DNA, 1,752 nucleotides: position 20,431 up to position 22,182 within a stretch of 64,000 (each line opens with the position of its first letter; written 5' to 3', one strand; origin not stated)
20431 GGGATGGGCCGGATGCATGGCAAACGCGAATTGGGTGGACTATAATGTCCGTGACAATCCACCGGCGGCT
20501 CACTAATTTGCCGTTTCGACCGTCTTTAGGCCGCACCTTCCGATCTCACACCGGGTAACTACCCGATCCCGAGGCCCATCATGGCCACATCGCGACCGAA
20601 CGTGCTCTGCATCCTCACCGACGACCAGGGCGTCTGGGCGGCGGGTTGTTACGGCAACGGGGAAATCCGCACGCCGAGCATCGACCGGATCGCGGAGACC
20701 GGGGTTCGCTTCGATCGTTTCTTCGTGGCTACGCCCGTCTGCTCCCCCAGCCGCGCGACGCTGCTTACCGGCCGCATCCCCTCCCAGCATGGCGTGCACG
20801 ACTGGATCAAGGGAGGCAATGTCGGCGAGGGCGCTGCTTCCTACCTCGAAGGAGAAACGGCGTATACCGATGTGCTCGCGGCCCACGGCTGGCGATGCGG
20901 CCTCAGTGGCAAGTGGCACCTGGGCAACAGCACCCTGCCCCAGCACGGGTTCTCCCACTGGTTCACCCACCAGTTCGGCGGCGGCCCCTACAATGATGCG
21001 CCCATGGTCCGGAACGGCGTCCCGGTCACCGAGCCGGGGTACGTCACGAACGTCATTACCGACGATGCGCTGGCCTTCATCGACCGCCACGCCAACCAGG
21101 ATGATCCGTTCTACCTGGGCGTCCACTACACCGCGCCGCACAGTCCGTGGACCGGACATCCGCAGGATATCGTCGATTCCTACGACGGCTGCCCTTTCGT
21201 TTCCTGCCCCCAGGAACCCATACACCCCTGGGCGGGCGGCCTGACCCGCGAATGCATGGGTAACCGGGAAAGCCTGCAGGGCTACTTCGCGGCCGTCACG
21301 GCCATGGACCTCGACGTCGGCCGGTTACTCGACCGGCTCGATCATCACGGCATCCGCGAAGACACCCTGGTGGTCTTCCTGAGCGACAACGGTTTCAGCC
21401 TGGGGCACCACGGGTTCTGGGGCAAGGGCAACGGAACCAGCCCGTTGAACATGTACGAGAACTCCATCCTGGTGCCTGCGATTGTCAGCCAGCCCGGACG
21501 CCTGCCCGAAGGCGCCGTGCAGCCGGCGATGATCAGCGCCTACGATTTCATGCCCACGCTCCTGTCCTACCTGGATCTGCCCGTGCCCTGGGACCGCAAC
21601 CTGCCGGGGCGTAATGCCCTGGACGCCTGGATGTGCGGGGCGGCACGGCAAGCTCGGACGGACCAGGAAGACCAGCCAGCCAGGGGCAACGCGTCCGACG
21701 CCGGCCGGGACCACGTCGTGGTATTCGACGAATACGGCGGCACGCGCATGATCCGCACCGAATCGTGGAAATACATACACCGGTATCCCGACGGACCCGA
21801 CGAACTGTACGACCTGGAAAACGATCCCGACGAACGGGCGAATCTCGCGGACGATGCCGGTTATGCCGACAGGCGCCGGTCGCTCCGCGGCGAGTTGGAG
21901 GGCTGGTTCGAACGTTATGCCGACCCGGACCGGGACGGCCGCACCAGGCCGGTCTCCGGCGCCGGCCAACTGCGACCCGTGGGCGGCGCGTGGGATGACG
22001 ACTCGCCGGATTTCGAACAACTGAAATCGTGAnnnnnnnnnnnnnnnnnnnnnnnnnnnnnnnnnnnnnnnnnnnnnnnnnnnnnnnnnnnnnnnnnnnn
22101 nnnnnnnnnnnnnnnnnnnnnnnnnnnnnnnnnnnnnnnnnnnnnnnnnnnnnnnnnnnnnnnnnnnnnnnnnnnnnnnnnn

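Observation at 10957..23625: Regulator-less catabolic block rich in PhyH dioxygenases, sulfatases and Gfo/Idh/MocA oxidoreductases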

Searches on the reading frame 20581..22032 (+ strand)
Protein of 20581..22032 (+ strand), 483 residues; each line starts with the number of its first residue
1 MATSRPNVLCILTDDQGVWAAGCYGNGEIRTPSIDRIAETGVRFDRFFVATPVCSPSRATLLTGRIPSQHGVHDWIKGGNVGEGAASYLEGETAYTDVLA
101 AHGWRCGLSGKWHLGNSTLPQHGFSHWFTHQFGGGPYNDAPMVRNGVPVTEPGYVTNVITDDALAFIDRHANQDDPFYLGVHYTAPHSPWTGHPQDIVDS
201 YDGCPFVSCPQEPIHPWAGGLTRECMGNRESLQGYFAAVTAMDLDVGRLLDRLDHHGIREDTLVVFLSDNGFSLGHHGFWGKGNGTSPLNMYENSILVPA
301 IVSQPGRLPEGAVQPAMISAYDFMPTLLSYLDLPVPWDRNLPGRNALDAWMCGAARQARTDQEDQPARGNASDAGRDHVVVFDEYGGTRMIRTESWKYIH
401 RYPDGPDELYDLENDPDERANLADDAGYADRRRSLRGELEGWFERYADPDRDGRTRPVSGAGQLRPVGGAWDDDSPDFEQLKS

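Call 5: search_protein_families(library=pfam, proteins=[window:20581-22032:+], max_evalue=0.001)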
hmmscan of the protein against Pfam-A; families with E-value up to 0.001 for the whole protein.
window:20581-22032:+ (483 aa): 3 families
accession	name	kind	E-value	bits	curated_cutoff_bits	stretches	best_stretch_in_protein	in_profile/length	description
PF00884.28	Sulfatase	-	8.3e-47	160.4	25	1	6-332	1-300/301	Sulfatase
PF16347.10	SGSH_C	-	2.1e-13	51.1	29.3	2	389-440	97-149/154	N-sulphoglucosamine sulphohydrolase, C-terminal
PF01663.27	Phosphodiest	-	1e-09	38.9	23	1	30-273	19-222/342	Type I phosphodiesterase / nucleotide pyrophosphatase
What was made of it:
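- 20581..22032 (+): Cytoplasmic Cys-type (CSPSR) S1 sulfatase. Part of the conserved core. Sulfatase and SGSH_C domains (call 5).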

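Call 9: search_protein_families(library=ncbifam, proteins=[window:20581-22032:+], max_evalue=0.00001)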
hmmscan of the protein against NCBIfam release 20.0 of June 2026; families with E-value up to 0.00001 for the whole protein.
window:20581-22032:+ (483 aa): 4 families
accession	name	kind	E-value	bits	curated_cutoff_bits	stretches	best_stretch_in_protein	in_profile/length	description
NF010322.0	PRK13759.1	equivalog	2.5e-50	171.4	481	2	153-439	179-453/486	arylsulfatase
TIGR03417.1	chol_sulfatase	equivalog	2.3e-46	158.7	433.45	2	171-438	179-435/500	choline-sulfatase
NF045661.1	HdlasePehA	equivalog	8.4e-32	110.4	900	2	234-447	283-489/506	phosphoric/sulfuric ester hydrolase PehA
NF052527.1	Mn_arylsulf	exception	6.4e-20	71.5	850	1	228-436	260-445/479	manganese-dependent arylsulfatase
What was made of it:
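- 20581..22032 (+): The choline-sulfatase model scores 159 against a cutoff of 433 (call 9).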

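Call 26: search_solved_structures(query=window:20581-22032:+, max_evalue=1e-10)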
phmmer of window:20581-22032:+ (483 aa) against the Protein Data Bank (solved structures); distinct sequences matched with E-value up to 1e-10: 80 (the best 60 are shown).
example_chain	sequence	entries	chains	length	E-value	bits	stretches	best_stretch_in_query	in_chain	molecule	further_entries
5g2v_A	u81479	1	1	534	2e-53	185.3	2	3-196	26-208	N-ACETYLGLUCOSAMINE-6-SULFATASE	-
9s03_A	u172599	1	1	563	4.4e-47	164.4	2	4-206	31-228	Putative sulfatase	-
7p24_AAA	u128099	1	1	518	1.5e-46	162.6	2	1-193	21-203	Mucin-desulfating sulfatase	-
9s8y_A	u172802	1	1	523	3.6e-39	138.3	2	5-191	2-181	Sulfatase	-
3ed4_A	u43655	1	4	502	1.6e-38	136.1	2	4-115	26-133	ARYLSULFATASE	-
7ebp_A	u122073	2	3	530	3.9e-38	134.9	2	4-191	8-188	Sulfatase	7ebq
9fo1_A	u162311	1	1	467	4.8e-38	134.6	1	5-194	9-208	k-carrageenan sulfatase S1_16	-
6hr5_A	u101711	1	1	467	1.3e-37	133.1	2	4-194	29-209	Alpha-L-rhamnosidase/sulfatase (GH78)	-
2qzu_A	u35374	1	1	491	3.9e-37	131.6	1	5-449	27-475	Putative sulfatase yidJ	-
6prm_A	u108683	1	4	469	2.6e-36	128.9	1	3-198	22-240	exo-4S-kappa carrageenan S1 sulfatase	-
7stt_A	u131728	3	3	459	3.3e-36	128.5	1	3-443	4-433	N-acetylgalactosamine-6-sulfatase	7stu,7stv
6bia_A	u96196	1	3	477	4.3e-36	128.1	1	4-138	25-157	Sulfatase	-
6psm_A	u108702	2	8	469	5.7e-35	124.4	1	3-198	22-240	exo-4S-kappa carrageenan S1 sulfatase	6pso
1p49_A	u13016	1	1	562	1e-34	123.6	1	2-131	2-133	STERYL-SULFATASE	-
8eg3_A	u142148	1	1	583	1.2e-34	123.4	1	2-131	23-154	Steryl-sulfatase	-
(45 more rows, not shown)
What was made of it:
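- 20581..22032 (+): The best solved relatives are GlcNAc-6-sulfatase 5g2v and mucin-desulfating sulfatase 7p24 (call 26).
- Closest known: Choline-O-sulfate utilisation. Different: The closest solved relatives are GlcNAc-6-sulfatases (call 26).
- Its closest solved relatives are carbohydrate 6-O-sulfatases (call 26). The block's own sulfatase scores 159 against 433 for choline-sulfatase and resembles carbohydrate sulfatases (calls 9, 26).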

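Call 32: find_homologous_proteins(query=window:20581-22032:+, max_evalue=1e-30)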
Query window:20581-22032:+ (483 aa): 6816 proteins with E <= 1e-30 among 8000 candidates; the best 120 are listed.
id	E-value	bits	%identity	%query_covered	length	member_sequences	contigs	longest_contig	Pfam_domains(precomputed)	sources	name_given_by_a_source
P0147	0.0e+0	1081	93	100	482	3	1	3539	PF01663.28,PF16347.11,PF00884.29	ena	-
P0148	0.0e+0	1077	92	100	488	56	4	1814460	PF01663.28,PF16347.11,PF00884.29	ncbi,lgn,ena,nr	ncbi:MAG: sulfatase-like hydrolase/transferase [Gemmatimonadetes bacterium]|nr:sulfatase-like hydrol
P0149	0.0e+0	1068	92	100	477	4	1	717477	PF01663.28,PF16347.11,PF00884.29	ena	-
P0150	0.0e+0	1056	92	100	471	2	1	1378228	PF01663.28,PF16347.11,PF00884.29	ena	-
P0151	0.0e+0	1044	89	100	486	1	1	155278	PF01663.28,PF16347.11,PF00884.29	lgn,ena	-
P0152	0.0e+0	1042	92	100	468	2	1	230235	PF01663.28,PF16347.11,PF00884.29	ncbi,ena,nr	ncbi:MAG: sulfatase-like hydrolase/transferase [Gemmatimonadota bacterium]|nr:sulfatase-like hydrola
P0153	0.0e+0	1042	89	100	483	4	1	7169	PF01663.28,PF16347.11,PF00884.29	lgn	-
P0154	0.0e+0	1040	90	100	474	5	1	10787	PF01663.28,PF16347.11,PF00884.29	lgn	-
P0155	0.0e+0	1030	90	100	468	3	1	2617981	PF01663.28,PF16347.11,PF00884.29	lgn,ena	-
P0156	0.0e+0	1023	88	100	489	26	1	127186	PF01663.28,PF16347.11,PF00884.29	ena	-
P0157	1.7e-298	1009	87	100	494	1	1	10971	PF01663.28,PF16347.11,PF00884.29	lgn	-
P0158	1.6e-297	1006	87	100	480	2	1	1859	PF01663.28,PF16347.11,PF00884.29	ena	-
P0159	2.3e-294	995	87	100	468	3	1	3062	PF01663.28,PF16347.11,PF00884.29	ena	-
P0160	3.6e-294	995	87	100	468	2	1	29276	PF01663.28,PF16347.11,PF00884.29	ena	-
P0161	4.4e-293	991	86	100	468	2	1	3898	PF01663.28,PF16347.11,PF00884.29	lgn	-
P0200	7.2e-227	773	70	97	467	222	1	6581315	PF01663.28,PF16347.11,PF00884.29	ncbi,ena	-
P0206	2.4e-225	768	69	99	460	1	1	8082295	PF01663.28,PF16347.11,PF00884.29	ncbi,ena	-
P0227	3.7e-220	750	68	98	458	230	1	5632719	PF01663.28,PF16347.11,PF00884.29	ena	-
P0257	1.7e-216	738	67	99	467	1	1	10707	PF01663.28,PF16347.11,PF00884.29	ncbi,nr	ncbi:MAG: sulfatase-like hydrolase/transferase [Anaerolineae bacterium]|nr:sulfatase-like hydrolase/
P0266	3.8e-216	737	65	99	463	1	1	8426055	PF01663.28,PF16347.11,PF00884.29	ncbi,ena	-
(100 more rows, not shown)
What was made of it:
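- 20581..22032 (+): It is 64-74% identical across several phylum labels (call 32).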

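Call 33: find_encoding_contigs(protein=P0206, flank=10000, max_places=1)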
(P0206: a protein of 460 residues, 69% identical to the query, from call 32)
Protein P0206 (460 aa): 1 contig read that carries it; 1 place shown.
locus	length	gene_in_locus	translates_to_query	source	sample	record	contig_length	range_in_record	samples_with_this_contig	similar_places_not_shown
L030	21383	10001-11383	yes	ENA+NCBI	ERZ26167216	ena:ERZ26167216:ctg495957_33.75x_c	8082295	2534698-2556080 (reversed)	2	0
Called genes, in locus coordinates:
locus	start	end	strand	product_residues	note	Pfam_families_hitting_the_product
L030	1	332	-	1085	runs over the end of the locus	PF07690:MFS_1 (weak), PF03219:TLC (weak), PF00514:Arm (faint), PF02985:HEAT (faint), PF13513:HEAT_EZ (faint), PF13646:HEAT_2, PF00027:cNMP_binding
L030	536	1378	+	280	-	PF00581:Rhodanese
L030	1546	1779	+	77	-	-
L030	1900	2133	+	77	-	-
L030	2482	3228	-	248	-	PF01370:Epimerase, PF02719:Polysacc_synt_2 (faint), PF04321:RmlD_sub_bind, PF16363:GDP_Man_Dehyd, PF01073:3Beta_HSD, PF07993:NAD_binding_4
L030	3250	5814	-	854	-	PF00501:AMP-binding, PF13193:AMP-binding_C (weak), PF00550:PP-binding, PF01553:Acyltransferase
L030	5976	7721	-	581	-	PF05721:PhyH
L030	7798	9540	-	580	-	PF05721:PhyH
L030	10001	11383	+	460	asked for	PF00884:Sulfatase, PF01663:Phosphodiest (weak), PF16347:SGSH_C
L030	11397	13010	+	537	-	PF12708:Pect-lyase_RHGA_epim, PF05048:NosD (faint), PF13229:Beta_helix (weak)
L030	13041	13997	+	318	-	PF01261:AP_endonuc_2, PF03786:UxuA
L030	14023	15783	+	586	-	PF26099:DUF8034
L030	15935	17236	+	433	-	PF04734:Ceramidase_alk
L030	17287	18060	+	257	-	PF05721:PhyH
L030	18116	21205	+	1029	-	PF20067:SSL_N (faint), PF23748:Beta-prop_LRRK2 (faint), PF07494:Reg_prop (weak), PF07495:Y_Y_Y (weak), PF07228:SpoIIE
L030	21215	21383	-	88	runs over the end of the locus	-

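Call 34: find_encoding_contigs(protein=P0200, flank=10000, max_places=1)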
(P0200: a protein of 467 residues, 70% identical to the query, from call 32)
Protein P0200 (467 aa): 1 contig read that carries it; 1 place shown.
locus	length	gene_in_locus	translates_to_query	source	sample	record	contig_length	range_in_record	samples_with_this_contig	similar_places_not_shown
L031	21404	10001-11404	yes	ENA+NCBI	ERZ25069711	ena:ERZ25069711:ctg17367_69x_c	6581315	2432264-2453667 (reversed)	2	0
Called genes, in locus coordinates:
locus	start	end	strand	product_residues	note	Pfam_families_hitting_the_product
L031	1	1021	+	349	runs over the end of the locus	PF01168:Ala_racemase_N, PF14031:D-ser_dehydrat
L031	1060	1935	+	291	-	PF00085:Thioredoxin, PF13098:Thioredoxin_2 (weak), PF13431:TPR_17 (faint), PF00515:TPR_1 (faint), PF07719:TPR_2 (faint), PF13432:TPR_16, PF14559:TPR_19, PF14561:TPR_20, +2 more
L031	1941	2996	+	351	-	PF13378:MR_MLE_C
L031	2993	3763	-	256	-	PF05721:PhyH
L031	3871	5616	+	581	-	PF00496:SBP_bac_5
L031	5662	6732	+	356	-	PF01261:AP_endonuc_2 (weak), PF03786:UxuA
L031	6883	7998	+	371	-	PF01381:HTH_3, PF13560:HTH_31, PF06114:Peptidase_M78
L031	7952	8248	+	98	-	-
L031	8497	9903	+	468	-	PF16173:DUF4874, PF16116:DUF4832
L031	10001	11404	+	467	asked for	PF00884:Sulfatase, PF01663:Phosphodiest (faint), PF16347:SGSH_C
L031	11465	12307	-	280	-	PF01370:Epimerase, PF07993:NAD_binding_4 (faint), PF16363:GDP_Man_Dehyd (weak)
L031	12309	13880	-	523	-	-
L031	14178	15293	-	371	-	PF01408:GFO_IDH_MocA, PF02629:CoA_binding (weak)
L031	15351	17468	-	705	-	-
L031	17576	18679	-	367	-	PF07690:MFS_1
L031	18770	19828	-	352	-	PF00793:DAHP_synth_1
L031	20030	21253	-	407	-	PF07969:Amidohydro_3 (faint), PF01979:Amidohydro_1 (weak)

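Call 35: find_encoding_contigs(protein=P0257, flank=10000, max_places=1)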
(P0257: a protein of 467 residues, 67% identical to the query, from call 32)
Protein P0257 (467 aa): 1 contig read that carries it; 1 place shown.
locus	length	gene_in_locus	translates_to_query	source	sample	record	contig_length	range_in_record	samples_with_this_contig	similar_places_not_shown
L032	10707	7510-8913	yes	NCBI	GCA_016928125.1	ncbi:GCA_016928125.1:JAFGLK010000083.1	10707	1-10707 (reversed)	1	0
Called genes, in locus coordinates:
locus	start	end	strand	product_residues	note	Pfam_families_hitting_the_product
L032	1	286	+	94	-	PF07690:MFS_1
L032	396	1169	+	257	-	PF01073:3Beta_HSD, PF01370:Epimerase, PF02719:Polysacc_synt_2 (faint), PF07993:NAD_binding_4 (faint), PF16363:GDP_Man_Dehyd, PF13460:NAD_binding_10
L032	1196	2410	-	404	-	PF07690:MFS_1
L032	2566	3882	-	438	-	PF02056:Glyco_hydro_4, PF11975:Glyco_hydro_4C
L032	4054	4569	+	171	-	PF03479:PCC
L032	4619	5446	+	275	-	PF00106:adh_short, PF01370:Epimerase (weak), PF08659:KR (faint), PF13561:adh_short_C2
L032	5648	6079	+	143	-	PF02566:OsmC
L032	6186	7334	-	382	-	PF01208:URO-D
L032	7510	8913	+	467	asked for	PF00884:Sulfatase, PF01663:Phosphodiest, PF16347:SGSH_C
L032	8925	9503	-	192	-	-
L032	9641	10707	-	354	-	?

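Call 82: search_protein_families(library=pfam, proteins=[L030:7798-9540:-], max_evalue=0.001)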
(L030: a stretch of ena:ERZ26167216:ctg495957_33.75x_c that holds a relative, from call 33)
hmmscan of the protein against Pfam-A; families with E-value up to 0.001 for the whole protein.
L030:7798-9540:- (580 aa): 1 family
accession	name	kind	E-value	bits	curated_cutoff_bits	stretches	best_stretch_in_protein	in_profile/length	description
PF05721.19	PhyH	-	3.9e-21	76.8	22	1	292-496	4-213/213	Phytanoyl-CoA dioxygenase (PhyH)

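Call 83: find_encoding_contigs(protein=P0227, flank=10000, max_places=1)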
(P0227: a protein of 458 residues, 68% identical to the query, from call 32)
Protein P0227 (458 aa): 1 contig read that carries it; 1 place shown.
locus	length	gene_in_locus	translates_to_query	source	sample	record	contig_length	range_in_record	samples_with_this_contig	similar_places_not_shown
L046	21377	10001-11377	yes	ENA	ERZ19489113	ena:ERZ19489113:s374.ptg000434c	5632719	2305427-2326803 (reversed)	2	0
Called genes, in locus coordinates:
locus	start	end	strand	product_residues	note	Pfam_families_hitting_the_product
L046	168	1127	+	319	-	PF00389:2-Hacid_dh, PF02826:2-Hacid_dh_C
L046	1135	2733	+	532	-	PF00884:Sulfatase, PF01663:Phosphodiest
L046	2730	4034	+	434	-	PF13175:AAA_15 (weak), PF13476:AAA_23 (weak), PF13304:AAA_21, PF13175:AAA_15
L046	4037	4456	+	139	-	-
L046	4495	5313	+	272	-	-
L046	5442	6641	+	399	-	PF25917:BSH_RND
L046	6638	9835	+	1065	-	PF00873:ACR_tran, PF02355:SecD_SecF_C (faint)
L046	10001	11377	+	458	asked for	PF00884:Sulfatase, PF01663:Phosphodiest, PF16347:SGSH_C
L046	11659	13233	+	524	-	PF13401:AAA_22, PF14516:AAA_35 (weak)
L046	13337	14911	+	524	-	PF13401:AAA_22, PF14516:AAA_35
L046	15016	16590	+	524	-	PF13401:AAA_22 (weak), PF14516:AAA_35 (weak)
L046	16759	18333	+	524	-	PF13401:AAA_22, PF14516:AAA_35 (faint)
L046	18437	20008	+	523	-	PF13401:AAA_22, PF14516:AAA_35 (weak)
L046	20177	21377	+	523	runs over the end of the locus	PF13401:AAA_22, PF14516:AAA_35 (weak)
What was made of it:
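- Sulfatase orthologs in L032 and L046 have unrelated neighbours (calls 35, 83).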

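Call 84: find_encoding_contigs(protein=P0266, flank=10000, max_places=1)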
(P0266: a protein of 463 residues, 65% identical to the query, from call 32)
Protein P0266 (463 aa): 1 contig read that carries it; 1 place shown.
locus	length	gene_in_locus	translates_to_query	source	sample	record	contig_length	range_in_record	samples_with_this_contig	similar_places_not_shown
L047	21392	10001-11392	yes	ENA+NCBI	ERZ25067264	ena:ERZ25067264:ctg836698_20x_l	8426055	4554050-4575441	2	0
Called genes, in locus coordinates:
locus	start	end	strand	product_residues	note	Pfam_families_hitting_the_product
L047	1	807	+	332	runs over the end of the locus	PF00389:2-Hacid_dh (weak), PF02826:2-Hacid_dh_C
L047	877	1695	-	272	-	PF05721:PhyH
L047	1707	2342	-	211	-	PF05721:PhyH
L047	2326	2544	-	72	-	-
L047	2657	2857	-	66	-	PF13366:PDDEXK_3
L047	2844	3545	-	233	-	PF00702:Hydrolase, PF13419:HAD_2, PF13242:Hydrolase_like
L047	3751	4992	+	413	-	PF13542:HTH_Tnp_ISL3, PF01610:DDE_Tnp_ISL3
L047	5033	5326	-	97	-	PF05721:PhyH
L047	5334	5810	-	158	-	-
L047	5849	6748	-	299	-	PF00248:Aldo_ket_red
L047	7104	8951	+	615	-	PF20581:DUF6785, PF20580:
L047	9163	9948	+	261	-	PF05721:PhyH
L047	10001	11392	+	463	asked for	PF00884:Sulfatase, PF01663:Phosphodiest (faint), PF16347:SGSH_C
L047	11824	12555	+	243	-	PF13358:DDE_3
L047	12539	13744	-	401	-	PF12832:MFS_1_like (faint), PF07690:MFS_1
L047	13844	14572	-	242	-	PF02633:Creatininase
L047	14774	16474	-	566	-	PF14284:PcfJ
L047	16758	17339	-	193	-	PF04542:Sigma70_r2, PF08281:Sigma70_r4_2, PF04545:Sigma70_r4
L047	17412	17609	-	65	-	-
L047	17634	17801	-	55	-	-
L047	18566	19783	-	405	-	PF13679:Methyltransf_32, PF13847:Methyltransf_31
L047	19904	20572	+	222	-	PF10502:Peptidase_S26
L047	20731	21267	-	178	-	-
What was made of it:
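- An 8.4-Mb genome carries DUF6785-PhyH-sulfatase ortholog in one direction (L047, call 84). DUF6785, PhyH and the sulfatase are adjacent in an unrelated genome (call 84).
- Tried and rejected: PhyH genes do recur next to sulfatase orthologs (L030, L031, L047; calls 33, 34, 84).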
